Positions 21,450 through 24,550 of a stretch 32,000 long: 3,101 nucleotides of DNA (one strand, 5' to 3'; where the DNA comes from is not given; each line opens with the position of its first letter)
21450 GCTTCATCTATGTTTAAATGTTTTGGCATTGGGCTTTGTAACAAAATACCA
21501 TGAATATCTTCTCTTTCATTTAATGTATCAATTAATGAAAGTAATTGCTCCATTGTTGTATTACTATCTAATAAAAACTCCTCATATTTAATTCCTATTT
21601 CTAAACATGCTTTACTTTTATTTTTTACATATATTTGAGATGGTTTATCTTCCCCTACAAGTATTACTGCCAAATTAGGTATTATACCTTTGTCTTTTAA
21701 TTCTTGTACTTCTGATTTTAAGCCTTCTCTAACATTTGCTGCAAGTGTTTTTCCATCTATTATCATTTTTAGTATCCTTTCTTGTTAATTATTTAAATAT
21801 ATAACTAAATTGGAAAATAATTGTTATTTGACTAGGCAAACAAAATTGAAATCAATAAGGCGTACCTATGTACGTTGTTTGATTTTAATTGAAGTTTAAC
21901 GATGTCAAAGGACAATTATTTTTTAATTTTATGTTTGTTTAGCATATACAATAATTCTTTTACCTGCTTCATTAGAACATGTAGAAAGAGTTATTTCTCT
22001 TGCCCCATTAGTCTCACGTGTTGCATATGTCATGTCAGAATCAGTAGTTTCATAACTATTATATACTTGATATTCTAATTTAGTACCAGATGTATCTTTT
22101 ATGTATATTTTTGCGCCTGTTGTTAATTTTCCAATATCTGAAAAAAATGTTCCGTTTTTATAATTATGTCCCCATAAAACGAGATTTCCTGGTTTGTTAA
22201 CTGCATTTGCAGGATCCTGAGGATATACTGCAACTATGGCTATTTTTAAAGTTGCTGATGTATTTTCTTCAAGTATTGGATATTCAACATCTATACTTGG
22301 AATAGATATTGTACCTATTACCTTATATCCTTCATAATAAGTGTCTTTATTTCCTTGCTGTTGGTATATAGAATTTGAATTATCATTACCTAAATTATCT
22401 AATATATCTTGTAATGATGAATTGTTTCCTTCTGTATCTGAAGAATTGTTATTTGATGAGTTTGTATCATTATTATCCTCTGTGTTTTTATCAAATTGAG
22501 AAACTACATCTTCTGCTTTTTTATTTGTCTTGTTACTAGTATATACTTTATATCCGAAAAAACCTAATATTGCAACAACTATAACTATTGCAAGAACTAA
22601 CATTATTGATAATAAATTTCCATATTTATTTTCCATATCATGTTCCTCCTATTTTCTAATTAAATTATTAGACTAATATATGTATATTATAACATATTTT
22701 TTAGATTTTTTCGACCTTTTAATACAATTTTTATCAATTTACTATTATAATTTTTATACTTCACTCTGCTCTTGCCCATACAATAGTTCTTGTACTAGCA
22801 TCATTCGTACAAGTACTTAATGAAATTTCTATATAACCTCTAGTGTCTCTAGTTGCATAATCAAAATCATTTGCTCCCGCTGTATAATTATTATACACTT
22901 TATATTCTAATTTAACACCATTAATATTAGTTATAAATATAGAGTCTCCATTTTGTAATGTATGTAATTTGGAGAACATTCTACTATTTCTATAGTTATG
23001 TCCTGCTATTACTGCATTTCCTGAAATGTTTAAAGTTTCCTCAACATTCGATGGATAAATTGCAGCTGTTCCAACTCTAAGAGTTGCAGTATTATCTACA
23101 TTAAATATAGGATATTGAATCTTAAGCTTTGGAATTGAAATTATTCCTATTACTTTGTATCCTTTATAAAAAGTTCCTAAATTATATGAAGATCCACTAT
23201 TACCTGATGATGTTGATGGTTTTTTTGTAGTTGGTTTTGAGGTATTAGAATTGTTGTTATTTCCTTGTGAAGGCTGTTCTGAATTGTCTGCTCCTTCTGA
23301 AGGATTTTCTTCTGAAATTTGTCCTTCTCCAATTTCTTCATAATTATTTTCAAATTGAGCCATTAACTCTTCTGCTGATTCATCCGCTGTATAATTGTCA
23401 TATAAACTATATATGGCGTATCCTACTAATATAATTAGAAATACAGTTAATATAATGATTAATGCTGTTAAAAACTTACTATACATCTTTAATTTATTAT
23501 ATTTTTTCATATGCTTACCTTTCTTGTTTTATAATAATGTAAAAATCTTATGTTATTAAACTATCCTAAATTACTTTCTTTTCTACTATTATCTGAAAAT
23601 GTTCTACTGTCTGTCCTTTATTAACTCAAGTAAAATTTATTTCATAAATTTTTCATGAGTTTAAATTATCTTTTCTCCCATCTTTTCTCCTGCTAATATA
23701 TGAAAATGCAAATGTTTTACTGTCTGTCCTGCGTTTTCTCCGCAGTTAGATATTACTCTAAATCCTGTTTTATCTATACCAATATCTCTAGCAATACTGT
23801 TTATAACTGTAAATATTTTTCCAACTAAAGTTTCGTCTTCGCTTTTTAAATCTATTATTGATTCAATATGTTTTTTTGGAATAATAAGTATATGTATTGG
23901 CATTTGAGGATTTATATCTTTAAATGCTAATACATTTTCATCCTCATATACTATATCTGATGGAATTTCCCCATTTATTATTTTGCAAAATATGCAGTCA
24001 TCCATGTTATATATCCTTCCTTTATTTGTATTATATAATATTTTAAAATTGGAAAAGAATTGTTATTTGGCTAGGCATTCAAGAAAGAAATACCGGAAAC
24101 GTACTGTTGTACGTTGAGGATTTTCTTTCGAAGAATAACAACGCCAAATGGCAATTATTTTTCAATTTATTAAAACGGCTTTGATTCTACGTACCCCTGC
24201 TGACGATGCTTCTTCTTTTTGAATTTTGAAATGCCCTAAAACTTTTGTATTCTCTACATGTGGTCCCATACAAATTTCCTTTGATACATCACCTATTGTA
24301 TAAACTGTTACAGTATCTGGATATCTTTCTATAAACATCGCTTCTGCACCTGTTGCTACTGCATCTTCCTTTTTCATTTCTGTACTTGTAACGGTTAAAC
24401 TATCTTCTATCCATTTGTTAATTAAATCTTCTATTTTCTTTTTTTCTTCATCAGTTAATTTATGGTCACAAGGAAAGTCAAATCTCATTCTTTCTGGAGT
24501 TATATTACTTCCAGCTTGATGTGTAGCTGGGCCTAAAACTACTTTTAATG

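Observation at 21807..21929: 123-nt imperfect palindromic element with compensatory stem changes, copy A between folD and a sortase gene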

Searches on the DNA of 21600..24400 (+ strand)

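Call 7: search_rna_families(source=window, start=21600, end=24400, threshold=evalue, max_evalue=10)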
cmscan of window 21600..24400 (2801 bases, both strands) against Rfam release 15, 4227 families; matches with E-value up to 10: 5.
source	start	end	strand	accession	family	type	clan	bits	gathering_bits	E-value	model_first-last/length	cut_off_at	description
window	21825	21890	+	RF02418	Spd-sr07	Gene; sRNA;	-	22.7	55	2.3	1-63/63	no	Streptococcus sRNA Spd-sr07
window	23876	23946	+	RF00962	mir-586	Gene; miRNA;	-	21.4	89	0.34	1-87/87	no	mir-586 microRNA precursor family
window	23271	23363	+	RF01423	snoR117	Gene; snRNA; snoRNA; CD-box;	-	19.3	42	1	1-80/80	no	small nucleolar RNA snoR117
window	21764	21809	-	RF02934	caiA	Gene; sRNA;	-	18.9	55.5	7.5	1-78/78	no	caiA RNA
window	24124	24218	-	RF01964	RMST_3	Gene; lncRNA;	-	16.4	55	9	1-109/109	no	Rhabdomyosarcoma 2 associated transcript conserved region 3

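Call 20: build_rna_model(alignment_id=A2)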
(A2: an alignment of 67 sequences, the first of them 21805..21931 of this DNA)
Model R1 built from alignment A2 (67 sequences, 136 columns); structure: RNAalifold consensus.
model positions 128; base pairs 40; branch points 0; effective number of sequences 1.58; information 0.59 bits per position. Calibrated on 0.2 Mb of random sequence (short: E-values are rough).
structure used (alignment columns):
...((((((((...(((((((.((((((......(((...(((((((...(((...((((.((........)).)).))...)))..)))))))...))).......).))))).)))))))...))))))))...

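Call 21: search_with_rna_model(model_id=R1, sources=[window, L001, L002, L003, L004, L005, L006, L007, L008, L009, L010, L011, L012, L013, L014, L015, L016, L017, L018, L019, L020, L021, L022, L023, L024, L025, L026, L027, L028, L029, L030, L031, L032, L033, L034, L035, L036, L037, L038, L039, L040, L041, L042, L043, L044, L045, L046, L047, L048, L049, L050, L051, L052, L053, L054, L055, L056, L057, L058, L059, L060, L061, L062, L063, L064, L065, L066, L067, L068, L069, L070, L071, L072, L073, L074, L075, L076, L077, L078, L079, L080], max_evalue=1)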
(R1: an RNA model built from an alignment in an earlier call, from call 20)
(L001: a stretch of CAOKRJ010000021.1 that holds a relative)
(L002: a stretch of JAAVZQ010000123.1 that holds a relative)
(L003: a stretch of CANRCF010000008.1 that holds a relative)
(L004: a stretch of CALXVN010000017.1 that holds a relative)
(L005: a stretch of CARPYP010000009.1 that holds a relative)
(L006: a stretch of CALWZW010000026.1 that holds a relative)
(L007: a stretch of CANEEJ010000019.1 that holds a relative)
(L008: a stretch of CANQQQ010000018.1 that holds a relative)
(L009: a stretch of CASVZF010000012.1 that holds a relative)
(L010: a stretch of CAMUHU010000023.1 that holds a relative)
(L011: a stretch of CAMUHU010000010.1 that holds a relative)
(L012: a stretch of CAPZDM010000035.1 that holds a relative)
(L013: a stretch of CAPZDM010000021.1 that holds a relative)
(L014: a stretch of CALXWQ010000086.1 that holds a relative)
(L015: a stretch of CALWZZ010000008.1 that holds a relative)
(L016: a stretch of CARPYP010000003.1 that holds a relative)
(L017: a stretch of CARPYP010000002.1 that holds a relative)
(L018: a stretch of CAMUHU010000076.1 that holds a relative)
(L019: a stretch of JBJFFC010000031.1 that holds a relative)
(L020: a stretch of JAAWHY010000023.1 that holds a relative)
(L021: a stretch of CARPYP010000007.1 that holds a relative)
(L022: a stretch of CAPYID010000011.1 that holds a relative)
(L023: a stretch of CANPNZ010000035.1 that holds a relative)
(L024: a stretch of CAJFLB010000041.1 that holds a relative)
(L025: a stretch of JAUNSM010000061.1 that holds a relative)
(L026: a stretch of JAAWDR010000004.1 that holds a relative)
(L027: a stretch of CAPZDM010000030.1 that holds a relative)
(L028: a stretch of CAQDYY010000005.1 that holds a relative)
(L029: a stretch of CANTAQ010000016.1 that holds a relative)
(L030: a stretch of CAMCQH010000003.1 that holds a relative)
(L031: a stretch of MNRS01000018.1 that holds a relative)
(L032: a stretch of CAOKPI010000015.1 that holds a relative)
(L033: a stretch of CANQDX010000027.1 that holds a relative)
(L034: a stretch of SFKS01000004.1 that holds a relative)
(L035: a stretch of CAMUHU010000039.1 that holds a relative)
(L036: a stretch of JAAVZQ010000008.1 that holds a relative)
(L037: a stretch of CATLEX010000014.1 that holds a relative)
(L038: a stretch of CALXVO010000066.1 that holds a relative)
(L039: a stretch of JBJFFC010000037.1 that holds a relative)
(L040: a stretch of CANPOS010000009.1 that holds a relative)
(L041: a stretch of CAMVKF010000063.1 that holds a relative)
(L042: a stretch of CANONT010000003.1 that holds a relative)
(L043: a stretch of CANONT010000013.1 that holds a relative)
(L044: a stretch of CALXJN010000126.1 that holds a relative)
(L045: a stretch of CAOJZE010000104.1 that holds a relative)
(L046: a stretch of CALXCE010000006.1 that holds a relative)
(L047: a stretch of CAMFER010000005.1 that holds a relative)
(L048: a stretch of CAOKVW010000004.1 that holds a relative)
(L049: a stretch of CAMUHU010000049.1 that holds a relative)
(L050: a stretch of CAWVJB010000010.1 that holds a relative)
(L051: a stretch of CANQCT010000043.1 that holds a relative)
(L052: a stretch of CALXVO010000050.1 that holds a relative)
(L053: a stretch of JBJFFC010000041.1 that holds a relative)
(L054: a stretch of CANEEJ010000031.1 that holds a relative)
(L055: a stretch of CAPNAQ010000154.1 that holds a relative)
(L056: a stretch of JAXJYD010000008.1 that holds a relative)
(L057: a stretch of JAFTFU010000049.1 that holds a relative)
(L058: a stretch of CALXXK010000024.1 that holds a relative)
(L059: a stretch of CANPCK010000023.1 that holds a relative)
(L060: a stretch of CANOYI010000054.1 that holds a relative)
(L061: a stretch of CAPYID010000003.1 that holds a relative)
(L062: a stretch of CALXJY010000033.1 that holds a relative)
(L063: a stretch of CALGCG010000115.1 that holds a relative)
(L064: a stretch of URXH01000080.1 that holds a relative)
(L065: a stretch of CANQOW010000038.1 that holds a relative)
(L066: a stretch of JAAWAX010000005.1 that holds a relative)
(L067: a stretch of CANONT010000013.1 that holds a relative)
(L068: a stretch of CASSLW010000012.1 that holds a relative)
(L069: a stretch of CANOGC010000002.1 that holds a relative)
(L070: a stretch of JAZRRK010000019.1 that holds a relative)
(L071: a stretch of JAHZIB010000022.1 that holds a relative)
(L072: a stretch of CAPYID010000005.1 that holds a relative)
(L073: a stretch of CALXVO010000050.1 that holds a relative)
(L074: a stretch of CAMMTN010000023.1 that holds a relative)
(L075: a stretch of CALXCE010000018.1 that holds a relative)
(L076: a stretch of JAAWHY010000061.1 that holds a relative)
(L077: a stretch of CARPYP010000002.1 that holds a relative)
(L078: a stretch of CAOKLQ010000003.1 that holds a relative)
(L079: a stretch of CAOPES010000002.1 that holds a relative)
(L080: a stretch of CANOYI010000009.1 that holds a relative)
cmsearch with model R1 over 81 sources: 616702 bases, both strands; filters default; matches with E-value up to 1: 182.
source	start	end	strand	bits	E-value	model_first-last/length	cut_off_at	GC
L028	1517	1644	-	149.4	4.8e-31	1-128/128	no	0.35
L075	6654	6781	+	148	1e-30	1-128/128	no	0.3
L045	5358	5485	-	147.4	1.4e-30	1-128/128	no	0.31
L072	6269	6396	+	146.7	2.1e-30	1-128/128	no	0.33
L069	7689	7816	-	145.2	4.7e-30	1-128/128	no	0.36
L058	5733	5861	+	144.5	6.6e-30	1-128/128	no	0.33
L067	7025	7152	+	144.4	6.9e-30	1-128/128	no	0.36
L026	3491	3618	+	143.3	1.3e-29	1-128/128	no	0.3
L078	3935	4062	+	142.6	1.9e-29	1-128/128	no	0.32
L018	4260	4387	+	142.5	1.9e-29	1-128/128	no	0.31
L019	4043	4170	-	141.9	2.7e-29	1-128/128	no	0.32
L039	4737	4864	+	141.9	2.7e-29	1-128/128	no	0.33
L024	1312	1440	+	140.4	6.1e-29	1-128/128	no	0.3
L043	3997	4124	+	140.3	6.5e-29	1-128/128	no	0.35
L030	6920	7047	+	139.5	9.6e-29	1-128/128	no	0.3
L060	2907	3034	+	139.2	1.1e-28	1-128/128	no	0.29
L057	7071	7199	-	139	1.3e-28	1-128/128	no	0.34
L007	2968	3095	+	138.4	1.8e-28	1-128/128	no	0.3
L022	1223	1350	+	138.2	2e-28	1-128/128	no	0.35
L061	3875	4001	+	138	2.2e-28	1-128/128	no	0.35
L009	3064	3192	-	137.9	2.3e-28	1-128/128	no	0.32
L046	7471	7599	-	137.8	2.5e-28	1-128/128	no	0.31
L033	1537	1665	+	137.8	2.5e-28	1-128/128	no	0.31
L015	6393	6520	-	137.2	3.4e-28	1-128/128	no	0.33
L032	6318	6445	-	136.9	4e-28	1-128/128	no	0.34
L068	6832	6959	-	136.7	4.4e-28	1-128/128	no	0.27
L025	548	675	-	136.6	4.8e-28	1-128/128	no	0.3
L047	2532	2660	-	135.9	6.9e-28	1-128/128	no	0.3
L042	1457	1584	+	135.4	8.8e-28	1-128/128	no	0.3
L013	7516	7642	+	135.2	9.9e-28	1-128/128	no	0.31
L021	3133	3260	+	135.1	1e-27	1-128/128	no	0.3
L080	4904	5031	+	134.8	1.2e-27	1-128/128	no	0.32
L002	5244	5372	-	133.9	2e-27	1-128/128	no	0.36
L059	66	194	+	133.3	2.7e-27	1-128/128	no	0.34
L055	980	1107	+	132.4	4.4e-27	1-128/128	no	0.26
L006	4751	4877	+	131.1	8.8e-27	1-128/128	no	0.35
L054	4158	4286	+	130.5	1.2e-26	1-128/128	no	0.29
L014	2895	3024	-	130.1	1.5e-26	1-128/128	no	0.32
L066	3722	3850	+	129.5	2.1e-26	1-128/128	no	0.3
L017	7147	7273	+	129.3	2.4e-26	1-128/128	no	0.28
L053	4380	4507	+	128.9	2.8e-26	1-128/128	no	0.3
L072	4907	5034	+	128.9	2.9e-26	1-128/128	no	0.3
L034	1588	1715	+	127.8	5.3e-26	1-128/128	no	0.36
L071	661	789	+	126.5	1e-25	1-128/128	no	0.33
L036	7769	7896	+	125.8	1.5e-25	1-128/128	no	0.38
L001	279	405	-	125.1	2.1e-25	1-128/128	no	0.27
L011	416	542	+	124.6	2.9e-25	1-128/128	no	0.27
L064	7393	7520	-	124.1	3.7e-25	1-128/128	no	0.27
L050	5768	5896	+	124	4e-25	1-128/128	no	0.25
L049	2235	2361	-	123.9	4.3e-25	1-128/128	no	0.25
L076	2845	2972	+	123.5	5e-25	1-128/128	no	0.27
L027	5162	5290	+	123.3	5.9e-25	1-128/128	no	0.37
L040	3015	3143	+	122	1.1e-24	1-128/128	no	0.4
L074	2814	2942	-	121.2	1.8e-24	1-128/128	no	0.29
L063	5369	5494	+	120.4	2.8e-24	1-128/128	no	0.39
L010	4877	5005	-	120.2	3e-24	1-128/128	no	0.4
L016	917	1045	-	119.5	4.3e-24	1-128/128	no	0.4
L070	2310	2437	-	117.6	1.2e-23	1-128/128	no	0.33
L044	4090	4217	-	117.5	1.3e-23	1-128/128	no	0.33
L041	5993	6119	+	116.3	2.5e-23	1-128/128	no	0.35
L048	2471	2648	+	115.4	4e-23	1-128/128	no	0.35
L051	4119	4249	-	115.2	4.3e-23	1-128/128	no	0.29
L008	960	1088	-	113.3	1.2e-22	1-128/128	no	0.36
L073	7560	7687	-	108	2.1e-21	1-128/128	no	0.28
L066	1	118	+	107.5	2.7e-21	11-128/128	5'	0.34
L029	6672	6797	+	96.5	9.9e-19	1-128/128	no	0.22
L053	3338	3465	+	95.8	1.5e-18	1-128/128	no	0.34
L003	1242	1372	+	92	1.1e-17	1-128/128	no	0.34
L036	1916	2044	-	88.5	7.2e-17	1-128/128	no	0.33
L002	3060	3188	-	84.8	5.3e-16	1-128/128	no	0.44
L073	5582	5710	-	82.4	1.9e-15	1-128/128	no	0.32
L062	7905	8000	+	81.3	3.5e-15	1-95/128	3'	0.28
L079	5581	5658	+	79.2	1e-14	1-128/128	no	0.26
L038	3801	3927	-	76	5.9e-14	1-128/128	no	0.31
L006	4013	4141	+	75.6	7e-14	1-128/128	no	0.34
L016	7119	7245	+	74.3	1.4e-13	1-128/128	no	0.43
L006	1742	1869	+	72.9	3e-13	1-128/128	no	0.32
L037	1680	1808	+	69.6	1.8e-12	1-128/128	no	0.29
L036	6329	6453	+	69.1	2.3e-12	1-128/128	no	0.26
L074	3236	3363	-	68.8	2.7e-12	1-128/128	no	0.3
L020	5086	5210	-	66.4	9.9e-12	1-128/128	no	0.3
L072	6269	6396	-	63.1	5.7e-11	1-128/128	no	0.33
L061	3875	4001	-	60.4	2.5e-10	1-128/128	no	0.35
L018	4260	4387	-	59.9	3.3e-10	1-128/128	no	0.31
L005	265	433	+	59.6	3.8e-10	1-128/128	no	0.28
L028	1517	1644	+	59.4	4.3e-10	1-128/128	no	0.35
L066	3722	3850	-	58.9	5.6e-10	1-128/128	no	0.3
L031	7923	8000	+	58.8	5.8e-10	1-78/128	3'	0.29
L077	1299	1424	+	58.1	8.2e-10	1-128/128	no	0.27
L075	6654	6781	-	57.8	9.8e-10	1-128/128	no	0.3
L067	7025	7152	-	57.8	9.9e-10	1-128/128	no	0.36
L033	1537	1665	-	57.1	1.4e-09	1-128/128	no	0.31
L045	5358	5485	+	56.1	2.4e-09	1-128/128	no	0.31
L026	3491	3618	-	55.6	3.2e-09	1-128/128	no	0.3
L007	2968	3095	-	55.5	3.3e-09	1-128/128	no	0.3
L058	5733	5861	-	54.6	5.5e-09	1-128/128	no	0.33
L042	1457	1584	-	54.5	5.7e-09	1-128/128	no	0.3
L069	7689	7816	+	54.2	6.9e-09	1-128/128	no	0.36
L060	2907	3034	-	53.5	9.7e-09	1-128/128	no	0.29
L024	1312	1440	-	53.3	1.1e-08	1-128/128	no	0.3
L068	6832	6959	+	52.8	1.4e-08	1-128/128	no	0.27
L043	3997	4124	-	52.7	1.5e-08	1-128/128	no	0.35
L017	7147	7273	-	51.6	2.8e-08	1-128/128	no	0.28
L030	6920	7047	-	51.5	3e-08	1-128/128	no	0.3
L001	279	405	+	51.4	3e-08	1-128/128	no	0.27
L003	4346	4477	+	51.4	3e-08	1-128/128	no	0.3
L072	4907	5034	-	51.4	3.1e-08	1-128/128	no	0.3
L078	3935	4062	-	51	3.7e-08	1-128/128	no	0.32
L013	7516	7642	-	50.9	4e-08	1-128/128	no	0.31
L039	4737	4864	-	50.8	4.1e-08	1-128/128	no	0.33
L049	2235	2361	+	50.7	4.4e-08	1-128/128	no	0.25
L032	6318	6445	+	50.2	5.9e-08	1-128/128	no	0.34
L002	5244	5372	+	50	6.4e-08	1-128/128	no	0.36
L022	1223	1350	-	49.9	6.8e-08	1-128/128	no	0.35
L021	3133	3260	-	49.7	7.7e-08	1-128/128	no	0.3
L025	548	675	+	49.6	7.8e-08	1-128/128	no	0.3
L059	66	194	-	49.5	8.4e-08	1-128/128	no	0.34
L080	4904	5031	-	49.4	8.8e-08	1-128/128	no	0.32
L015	6393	6520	+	49.4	8.8e-08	1-128/128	no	0.33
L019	4043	4170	+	49.3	9.4e-08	1-128/128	no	0.32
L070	2310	2437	+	48.9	1.1e-07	1-128/128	no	0.33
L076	2845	2972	-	48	1.9e-07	1-128/128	no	0.27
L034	1588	1715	-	47.5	2.5e-07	1-128/128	no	0.36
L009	3064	3192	+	47.3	2.7e-07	1-128/128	no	0.32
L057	7071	7199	+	47.2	2.9e-07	1-128/128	no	0.34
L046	7471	7599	+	47.2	3e-07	1-128/128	no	0.31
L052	1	84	-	47.1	3.1e-07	1-84/128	3'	0.23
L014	2895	3024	+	47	3.1e-07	1-128/128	no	0.32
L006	4751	4877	-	46.9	3.4e-07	1-128/128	no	0.35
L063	5369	5494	-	46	5.6e-07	1-128/128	no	0.39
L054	4158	4286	-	45.8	6.2e-07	1-128/128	no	0.29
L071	661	789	-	45.3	7.9e-07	1-128/128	no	0.33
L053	4380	4507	-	45.3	7.9e-07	1-128/128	no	0.3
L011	416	542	-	45.2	8.3e-07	1-128/128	no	0.27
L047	2532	2660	+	45.1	8.8e-07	1-128/128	no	0.3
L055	980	1107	-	44.3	1.4e-06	1-128/128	no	0.26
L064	7393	7520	+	43.9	1.7e-06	1-128/128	no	0.27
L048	2471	2648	-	43.6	2e-06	1-128/128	no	0.35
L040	3015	3143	-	43.5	2.1e-06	1-128/128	no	0.4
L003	1242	1372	-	43.3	2.3e-06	1-128/128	no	0.34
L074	2814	2942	+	42.9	3e-06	1-128/128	no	0.29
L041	5993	6119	-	42.8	3e-06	1-128/128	no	0.35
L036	7769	7896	-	42.8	3e-06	1-128/128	no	0.38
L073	7560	7687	+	42.4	3.8e-06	1-128/128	no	0.28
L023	2523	2676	+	41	7.9e-06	1-128/128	no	0.27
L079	5581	5658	-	39.9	1.5e-05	1-128/128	no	0.26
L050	5768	5896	-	39.5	1.8e-05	1-128/128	no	0.25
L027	5162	5290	-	39.2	2.1e-05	1-128/128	no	0.37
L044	1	92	-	38.2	3.5e-05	1-92/128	3'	0.27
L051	4119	4249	+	38.1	3.8e-05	1-128/128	no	0.29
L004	1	49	-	37.6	5e-05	1-49/128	3'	0.29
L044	4090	4217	+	36.8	7.5e-05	1-128/128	no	0.33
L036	6154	6275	-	36.4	9.4e-05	1-128/128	no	0.34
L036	6675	6803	+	36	0.00011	1-128/128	no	0.39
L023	4774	4902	+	35.5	0.00015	1-128/128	no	0.27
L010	4877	5005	+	35.5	0.00015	1-128/128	no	0.4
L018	1386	1457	-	35.1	0.00019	1-128/128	no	0.25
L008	960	1088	+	34.7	0.00024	1-128/128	no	0.36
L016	917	1045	+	34.2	0.0003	1-128/128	no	0.4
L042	2970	3102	+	33.9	0.00037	1-128/128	no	0.33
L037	1691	1797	-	32.2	0.0009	12-117/128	no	0.29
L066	1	118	-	32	0.00096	1-118/128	3'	0.34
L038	4201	4326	+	31.8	0.0011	1-128/128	no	0.33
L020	5035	5210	+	31.5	0.0013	1-128/128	no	0.33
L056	1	41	-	31.5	0.0013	1-41/128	3'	0.29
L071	402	524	-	31.3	0.0015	1-128/128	no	0.37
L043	3040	3099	+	29.4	0.004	1-128/128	no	0.22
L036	1916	2044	+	26.7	0.017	1-128/128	no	0.33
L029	6672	6797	-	25.8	0.027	1-128/128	no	0.22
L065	1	41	-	25.6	0.03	1-41/128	3'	0.24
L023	2523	2676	-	24.4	0.056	1-128/128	no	0.27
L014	5324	5402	-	24.4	0.059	49-128/128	5'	0.35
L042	2970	3102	-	22.5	0.16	1-128/128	no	0.33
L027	4647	4692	+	21.5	0.28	1-128/128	no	0.26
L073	7957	8000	-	19.7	0.7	85-128/128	5'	0.3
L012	2795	2883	+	19.6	0.75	1-128/128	no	0.22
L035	7862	7950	+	19.5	0.8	1-128/128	no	0.21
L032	2761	2814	+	19.3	0.88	1-128/128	no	0.24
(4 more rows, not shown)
